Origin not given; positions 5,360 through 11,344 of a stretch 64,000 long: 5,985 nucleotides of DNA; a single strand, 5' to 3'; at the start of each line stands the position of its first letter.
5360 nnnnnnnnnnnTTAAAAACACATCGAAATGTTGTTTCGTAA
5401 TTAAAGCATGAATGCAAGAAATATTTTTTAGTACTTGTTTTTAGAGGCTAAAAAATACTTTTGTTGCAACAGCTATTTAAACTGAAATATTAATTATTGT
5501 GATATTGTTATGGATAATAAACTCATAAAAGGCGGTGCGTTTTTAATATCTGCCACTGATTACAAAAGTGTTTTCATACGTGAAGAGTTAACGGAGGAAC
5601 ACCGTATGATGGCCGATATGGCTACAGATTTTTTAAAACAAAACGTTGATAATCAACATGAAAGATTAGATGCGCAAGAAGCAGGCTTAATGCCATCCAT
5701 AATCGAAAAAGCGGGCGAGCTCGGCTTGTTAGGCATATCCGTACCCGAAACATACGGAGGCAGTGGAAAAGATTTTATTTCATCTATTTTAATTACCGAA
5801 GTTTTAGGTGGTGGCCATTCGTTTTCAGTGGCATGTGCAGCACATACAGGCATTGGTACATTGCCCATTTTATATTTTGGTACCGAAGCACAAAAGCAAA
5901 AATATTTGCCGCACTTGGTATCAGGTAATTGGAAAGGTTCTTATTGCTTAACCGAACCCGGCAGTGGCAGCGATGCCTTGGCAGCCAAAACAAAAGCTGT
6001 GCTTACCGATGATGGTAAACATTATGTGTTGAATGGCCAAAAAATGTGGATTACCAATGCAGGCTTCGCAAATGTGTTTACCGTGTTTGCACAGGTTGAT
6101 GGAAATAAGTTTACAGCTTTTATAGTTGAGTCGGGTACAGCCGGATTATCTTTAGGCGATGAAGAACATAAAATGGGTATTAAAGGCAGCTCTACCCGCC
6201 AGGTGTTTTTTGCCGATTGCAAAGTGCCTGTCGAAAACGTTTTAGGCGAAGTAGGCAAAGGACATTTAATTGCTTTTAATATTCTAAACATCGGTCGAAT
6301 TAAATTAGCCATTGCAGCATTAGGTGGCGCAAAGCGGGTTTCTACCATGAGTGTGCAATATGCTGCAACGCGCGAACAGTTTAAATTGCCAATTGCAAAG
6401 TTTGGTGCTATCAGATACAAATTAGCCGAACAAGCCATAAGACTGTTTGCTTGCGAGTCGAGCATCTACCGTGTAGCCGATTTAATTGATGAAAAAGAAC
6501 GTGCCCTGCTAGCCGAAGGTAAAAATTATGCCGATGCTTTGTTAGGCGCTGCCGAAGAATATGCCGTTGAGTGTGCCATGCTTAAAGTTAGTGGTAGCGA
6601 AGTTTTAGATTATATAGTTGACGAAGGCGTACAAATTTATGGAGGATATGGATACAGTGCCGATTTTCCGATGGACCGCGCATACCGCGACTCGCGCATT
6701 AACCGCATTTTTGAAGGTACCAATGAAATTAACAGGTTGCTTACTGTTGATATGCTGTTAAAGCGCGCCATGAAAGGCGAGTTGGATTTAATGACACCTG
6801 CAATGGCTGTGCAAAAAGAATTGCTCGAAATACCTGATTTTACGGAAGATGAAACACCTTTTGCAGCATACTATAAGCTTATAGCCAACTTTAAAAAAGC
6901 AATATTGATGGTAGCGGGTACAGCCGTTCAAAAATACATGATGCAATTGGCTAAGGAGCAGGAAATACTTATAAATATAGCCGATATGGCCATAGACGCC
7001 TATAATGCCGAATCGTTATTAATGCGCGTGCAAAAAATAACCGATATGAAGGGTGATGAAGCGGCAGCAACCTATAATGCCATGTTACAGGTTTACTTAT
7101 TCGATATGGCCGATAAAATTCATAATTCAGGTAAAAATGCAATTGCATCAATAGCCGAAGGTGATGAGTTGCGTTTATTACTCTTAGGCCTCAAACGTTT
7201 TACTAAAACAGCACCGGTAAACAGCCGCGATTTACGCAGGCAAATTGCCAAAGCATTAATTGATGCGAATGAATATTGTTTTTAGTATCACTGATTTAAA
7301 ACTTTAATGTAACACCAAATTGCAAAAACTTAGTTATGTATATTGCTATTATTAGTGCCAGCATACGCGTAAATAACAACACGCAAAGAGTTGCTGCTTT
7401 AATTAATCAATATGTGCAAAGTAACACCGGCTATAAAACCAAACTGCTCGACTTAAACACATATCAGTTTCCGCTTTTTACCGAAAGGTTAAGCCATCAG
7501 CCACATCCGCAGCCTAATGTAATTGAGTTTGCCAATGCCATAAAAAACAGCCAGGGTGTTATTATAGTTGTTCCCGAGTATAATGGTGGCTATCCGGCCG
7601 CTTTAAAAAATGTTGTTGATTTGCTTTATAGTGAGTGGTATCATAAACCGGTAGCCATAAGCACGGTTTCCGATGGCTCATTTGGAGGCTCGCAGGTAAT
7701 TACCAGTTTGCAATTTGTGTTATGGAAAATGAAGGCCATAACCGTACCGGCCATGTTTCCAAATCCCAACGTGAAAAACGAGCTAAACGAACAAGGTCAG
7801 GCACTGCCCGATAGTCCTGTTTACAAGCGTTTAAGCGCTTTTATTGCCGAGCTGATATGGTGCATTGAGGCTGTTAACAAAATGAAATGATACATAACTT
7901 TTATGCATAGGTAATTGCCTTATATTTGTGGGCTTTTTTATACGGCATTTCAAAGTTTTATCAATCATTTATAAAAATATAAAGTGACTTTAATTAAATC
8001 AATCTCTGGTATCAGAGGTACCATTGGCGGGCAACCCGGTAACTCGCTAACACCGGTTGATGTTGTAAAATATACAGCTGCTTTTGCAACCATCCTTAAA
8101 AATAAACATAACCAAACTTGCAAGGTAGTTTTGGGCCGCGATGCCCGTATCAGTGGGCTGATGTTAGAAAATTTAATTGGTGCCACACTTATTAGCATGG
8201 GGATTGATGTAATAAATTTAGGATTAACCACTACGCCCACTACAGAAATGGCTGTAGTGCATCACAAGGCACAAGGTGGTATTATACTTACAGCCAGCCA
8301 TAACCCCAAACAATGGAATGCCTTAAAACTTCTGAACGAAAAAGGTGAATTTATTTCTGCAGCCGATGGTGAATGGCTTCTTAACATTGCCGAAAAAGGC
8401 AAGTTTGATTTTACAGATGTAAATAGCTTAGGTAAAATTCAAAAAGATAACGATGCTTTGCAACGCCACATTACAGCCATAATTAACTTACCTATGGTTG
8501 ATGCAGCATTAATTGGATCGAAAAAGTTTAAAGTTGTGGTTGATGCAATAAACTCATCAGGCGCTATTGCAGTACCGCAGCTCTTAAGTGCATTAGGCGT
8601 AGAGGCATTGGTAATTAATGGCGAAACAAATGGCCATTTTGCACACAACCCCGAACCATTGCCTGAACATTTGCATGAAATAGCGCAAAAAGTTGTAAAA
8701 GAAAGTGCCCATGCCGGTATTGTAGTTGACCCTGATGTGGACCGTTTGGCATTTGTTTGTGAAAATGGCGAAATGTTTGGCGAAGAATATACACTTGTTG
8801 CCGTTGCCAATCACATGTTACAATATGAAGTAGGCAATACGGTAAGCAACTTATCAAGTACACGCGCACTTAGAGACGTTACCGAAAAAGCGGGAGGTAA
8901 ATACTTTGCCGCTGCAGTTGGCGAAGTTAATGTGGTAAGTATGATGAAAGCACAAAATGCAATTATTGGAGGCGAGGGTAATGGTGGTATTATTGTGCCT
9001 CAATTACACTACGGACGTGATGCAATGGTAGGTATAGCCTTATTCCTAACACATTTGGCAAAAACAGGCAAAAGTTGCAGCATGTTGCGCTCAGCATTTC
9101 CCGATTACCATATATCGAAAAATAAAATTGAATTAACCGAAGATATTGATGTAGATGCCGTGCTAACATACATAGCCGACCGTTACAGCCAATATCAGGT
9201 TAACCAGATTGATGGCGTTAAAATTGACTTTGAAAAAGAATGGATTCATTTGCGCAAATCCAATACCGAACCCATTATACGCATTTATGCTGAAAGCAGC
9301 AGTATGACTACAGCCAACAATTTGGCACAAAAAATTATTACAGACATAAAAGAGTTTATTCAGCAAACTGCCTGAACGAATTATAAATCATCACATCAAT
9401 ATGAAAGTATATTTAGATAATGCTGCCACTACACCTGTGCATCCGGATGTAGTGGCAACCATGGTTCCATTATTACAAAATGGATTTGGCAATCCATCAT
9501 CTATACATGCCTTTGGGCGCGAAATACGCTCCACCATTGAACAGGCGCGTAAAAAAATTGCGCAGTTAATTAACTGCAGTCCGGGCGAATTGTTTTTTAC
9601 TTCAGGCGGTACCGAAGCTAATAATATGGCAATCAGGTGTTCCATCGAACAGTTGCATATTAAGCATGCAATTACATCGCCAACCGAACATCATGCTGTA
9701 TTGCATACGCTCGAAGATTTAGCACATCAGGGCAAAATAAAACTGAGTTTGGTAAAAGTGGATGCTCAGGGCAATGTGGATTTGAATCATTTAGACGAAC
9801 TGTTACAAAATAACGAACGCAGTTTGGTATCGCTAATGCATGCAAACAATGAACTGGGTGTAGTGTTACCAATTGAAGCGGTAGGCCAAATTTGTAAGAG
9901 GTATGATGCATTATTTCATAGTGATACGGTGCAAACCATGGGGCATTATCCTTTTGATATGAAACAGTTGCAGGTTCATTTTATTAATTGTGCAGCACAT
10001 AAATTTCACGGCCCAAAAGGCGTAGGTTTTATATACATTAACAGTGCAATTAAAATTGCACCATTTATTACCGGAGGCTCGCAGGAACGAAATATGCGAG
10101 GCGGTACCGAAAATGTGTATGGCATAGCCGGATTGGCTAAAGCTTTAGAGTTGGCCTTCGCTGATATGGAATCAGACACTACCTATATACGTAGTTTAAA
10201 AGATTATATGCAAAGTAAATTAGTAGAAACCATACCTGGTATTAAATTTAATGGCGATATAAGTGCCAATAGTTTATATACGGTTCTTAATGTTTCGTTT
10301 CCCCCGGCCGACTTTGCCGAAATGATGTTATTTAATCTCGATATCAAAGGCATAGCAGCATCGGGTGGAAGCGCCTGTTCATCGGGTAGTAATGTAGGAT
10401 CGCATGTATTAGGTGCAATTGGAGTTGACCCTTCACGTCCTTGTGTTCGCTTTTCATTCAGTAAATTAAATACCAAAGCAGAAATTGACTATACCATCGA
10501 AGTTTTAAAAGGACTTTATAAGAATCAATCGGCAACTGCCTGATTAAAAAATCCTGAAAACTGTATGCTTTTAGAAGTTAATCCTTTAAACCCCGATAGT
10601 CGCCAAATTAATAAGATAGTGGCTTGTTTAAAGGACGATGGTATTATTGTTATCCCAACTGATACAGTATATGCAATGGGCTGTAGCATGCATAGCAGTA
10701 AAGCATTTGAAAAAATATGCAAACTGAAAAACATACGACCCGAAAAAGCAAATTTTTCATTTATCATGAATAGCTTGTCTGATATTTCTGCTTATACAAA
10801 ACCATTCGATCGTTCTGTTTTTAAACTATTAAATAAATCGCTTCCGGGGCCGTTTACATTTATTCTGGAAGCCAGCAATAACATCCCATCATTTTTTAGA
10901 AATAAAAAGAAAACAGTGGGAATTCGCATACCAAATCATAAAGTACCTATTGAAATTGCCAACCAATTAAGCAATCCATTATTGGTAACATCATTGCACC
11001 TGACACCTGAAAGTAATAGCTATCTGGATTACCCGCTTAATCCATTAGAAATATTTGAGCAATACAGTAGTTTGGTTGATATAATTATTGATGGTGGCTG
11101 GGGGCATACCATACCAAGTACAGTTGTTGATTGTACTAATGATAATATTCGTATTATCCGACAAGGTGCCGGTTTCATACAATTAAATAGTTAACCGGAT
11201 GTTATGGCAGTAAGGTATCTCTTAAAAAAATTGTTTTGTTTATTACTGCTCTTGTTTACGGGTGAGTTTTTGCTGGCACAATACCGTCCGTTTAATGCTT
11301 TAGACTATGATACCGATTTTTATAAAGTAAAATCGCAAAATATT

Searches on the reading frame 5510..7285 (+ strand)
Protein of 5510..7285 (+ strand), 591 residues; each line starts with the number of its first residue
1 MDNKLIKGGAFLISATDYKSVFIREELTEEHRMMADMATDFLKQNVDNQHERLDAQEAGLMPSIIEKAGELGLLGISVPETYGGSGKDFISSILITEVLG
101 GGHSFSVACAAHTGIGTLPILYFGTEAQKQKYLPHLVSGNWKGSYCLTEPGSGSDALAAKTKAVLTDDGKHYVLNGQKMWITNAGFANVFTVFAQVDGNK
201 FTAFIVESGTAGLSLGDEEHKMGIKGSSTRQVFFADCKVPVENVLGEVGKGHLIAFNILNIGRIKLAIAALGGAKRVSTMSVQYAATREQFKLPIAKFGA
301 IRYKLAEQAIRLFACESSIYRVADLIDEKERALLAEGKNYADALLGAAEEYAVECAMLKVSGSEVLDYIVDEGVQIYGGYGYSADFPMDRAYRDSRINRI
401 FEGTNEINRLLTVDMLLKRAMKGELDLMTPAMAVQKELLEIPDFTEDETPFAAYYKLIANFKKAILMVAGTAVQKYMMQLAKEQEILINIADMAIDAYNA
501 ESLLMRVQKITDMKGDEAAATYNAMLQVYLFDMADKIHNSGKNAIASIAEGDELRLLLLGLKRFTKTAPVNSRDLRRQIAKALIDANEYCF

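Call 9: search_protein_families(library=pfam, proteins=[window:5510-7285:+], max_evalue=0.001)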
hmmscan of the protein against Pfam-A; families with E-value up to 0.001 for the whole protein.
window:5510-7285:+ (591 aa): 7 families
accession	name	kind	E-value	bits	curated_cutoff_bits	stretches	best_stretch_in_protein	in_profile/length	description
PF00441.29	Acyl-CoA_dh_1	-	1.1e-32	113.7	22.4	1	249-411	1-144/150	Acyl-CoA dehydrogenase, C-terminal domain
PF21263.2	Acyl-CoA-dh_C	-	2.4e-32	111.5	27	1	460-563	1-96/96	Acyl-CoA dehydrogenase, C-terminal domain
PF02771.21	Acyl-CoA_dh_N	-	1.2e-30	106.6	22.9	1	28-139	1-112/113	Acyl-CoA dehydrogenase, N-terminal domain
PF02770.24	Acyl-CoA_dh_M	-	2e-24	86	33.3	1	145-237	2-97/97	Acyl-CoA dehydrogenase, middle domain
PF08028.16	Acyl-CoA_dh_2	-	1.7e-11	45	22.7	1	266-405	3-133/134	Acyl-CoA dehydrogenase, C-terminal domain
PF22924.1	ACOX_C_alpha1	-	2e-08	34.7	27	1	261-412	6-164/169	Acyl-CoA oxidase, C-alpha1 domain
PF21343.2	ACAD9-ACADV_C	-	0.00035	21.3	27.8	1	458-539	14-90/120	ACAD9/ACADV, C-terminal domain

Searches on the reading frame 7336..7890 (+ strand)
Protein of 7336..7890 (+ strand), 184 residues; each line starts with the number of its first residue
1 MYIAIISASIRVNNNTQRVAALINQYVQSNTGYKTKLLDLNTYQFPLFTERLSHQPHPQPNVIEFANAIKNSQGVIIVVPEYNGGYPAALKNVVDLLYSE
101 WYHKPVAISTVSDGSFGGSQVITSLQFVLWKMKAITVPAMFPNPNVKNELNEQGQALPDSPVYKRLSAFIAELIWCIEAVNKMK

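Call 10: search_protein_families(library=pfam, proteins=[window:7336-7890:+], max_evalue=0.001)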
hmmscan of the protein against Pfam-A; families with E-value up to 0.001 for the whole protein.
window:7336-7890:+ (184 aa): 2 families
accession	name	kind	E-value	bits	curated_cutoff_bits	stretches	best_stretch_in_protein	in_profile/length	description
PF03358.20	FMN_red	-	9.5e-31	106.9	24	1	1-140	1-144/152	NADPH-dependent FMN reductase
PF02525.22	Flavodoxin_2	-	3.1e-09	37.3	27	1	1-100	1-106/198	Flavodoxin-like fold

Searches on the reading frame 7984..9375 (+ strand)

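Call 8: search_protein_families(library=pfam, proteins=[window:7984-9375:+], max_evalue=0.001)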
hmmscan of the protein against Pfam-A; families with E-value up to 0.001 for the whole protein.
window:7984-9375:+ (463 aa): 4 families
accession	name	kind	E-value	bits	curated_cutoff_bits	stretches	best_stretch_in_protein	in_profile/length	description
PF02878.22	PGM_PMM_I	-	1.1e-32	113.1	22.5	1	8-141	7-136/138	Phosphoglucomutase/phosphomannomutase, alpha/beta/alpha domain I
PF02879.22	PGM_PMM_II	-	7.5e-20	71.8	29.3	1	173-262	12-103/103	Phosphoglucomutase/phosphomannomutase, alpha/beta/alpha domain II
PF02880.22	PGM_PMM_III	-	1.3e-19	70.8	20.7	1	269-372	4-112/115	Phosphoglucomutase/phosphomannomutase, alpha/beta/alpha domain III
PF00408.26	PGM_PMM_IV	-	6.4e-09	36.2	23.1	1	399-451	21-65/68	Phosphoglucomutase/phosphomannomutase, C-terminal domain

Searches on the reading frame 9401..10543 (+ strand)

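Call 8: search_protein_families(library=pfam, proteins=[window:9401-10543:+], max_evalue=0.001)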
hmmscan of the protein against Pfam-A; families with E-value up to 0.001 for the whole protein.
window:9401-10543:+ (380 aa): 2 families
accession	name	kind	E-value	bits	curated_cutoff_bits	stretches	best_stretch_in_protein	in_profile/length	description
PF00266.25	Aminotran_5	-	6e-77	259.6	21.5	1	3-364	1-370/371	Aminotransferase class-V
PF01212.27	Beta_elim_lyase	-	2.5e-08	34.1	27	1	64-176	51-169/288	Beta-eliminating lyase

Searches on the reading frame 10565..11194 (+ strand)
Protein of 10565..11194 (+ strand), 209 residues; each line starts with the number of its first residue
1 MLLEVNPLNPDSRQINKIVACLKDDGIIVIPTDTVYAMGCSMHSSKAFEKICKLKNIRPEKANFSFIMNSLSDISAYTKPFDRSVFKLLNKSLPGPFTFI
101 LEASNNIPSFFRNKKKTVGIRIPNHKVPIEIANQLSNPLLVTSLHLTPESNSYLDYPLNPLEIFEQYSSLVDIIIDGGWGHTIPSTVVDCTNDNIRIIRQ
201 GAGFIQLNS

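Call 8: search_protein_families(library=pfam, proteins=[window:10565-11194:+], max_evalue=0.001)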
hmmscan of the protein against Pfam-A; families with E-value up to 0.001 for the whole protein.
window:10565-11194:+ (209 aa): 1 family
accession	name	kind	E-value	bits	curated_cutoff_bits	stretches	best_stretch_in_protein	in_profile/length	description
PF01300.24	Sua5_yciO_yrdC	-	5.6e-46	156.7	25.1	1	22-201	3-178/178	Telomere recombination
